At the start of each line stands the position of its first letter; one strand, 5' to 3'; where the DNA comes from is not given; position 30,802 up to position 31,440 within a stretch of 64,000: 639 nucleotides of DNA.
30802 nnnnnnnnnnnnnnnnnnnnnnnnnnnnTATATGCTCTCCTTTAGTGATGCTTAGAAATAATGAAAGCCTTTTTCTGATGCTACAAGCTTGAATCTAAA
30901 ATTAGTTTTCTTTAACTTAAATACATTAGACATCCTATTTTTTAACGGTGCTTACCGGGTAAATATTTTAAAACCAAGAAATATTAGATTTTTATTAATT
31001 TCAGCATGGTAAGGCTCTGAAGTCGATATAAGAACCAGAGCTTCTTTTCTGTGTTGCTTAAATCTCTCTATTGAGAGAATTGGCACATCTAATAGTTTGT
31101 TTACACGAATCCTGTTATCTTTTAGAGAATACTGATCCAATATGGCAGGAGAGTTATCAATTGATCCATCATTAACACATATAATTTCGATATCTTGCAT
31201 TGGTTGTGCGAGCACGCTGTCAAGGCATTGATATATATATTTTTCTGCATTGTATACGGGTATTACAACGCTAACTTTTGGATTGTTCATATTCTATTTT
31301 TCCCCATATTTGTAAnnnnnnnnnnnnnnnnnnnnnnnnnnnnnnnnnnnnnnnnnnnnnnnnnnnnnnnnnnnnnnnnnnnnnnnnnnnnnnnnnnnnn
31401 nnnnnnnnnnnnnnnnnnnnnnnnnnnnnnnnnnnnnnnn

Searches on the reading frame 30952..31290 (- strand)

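Call 9: search_protein_families(library=pfam, proteins=[window:30952-31290:-], max_evalue=0.001)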
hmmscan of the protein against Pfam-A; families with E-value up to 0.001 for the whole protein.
window:30952-31290:- (112 aa): 2 families
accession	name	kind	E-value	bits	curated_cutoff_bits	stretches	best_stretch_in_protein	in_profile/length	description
PF00535.33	Glycos_transf_2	-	3.3e-19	69.9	23.3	1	7-63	1-57/168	Glycosyl transferase family 2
PF13641.12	Glyco_tranf_2_3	-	0.00013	22.5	27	1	4-63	1-62/230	Glycosyltransferase like family 2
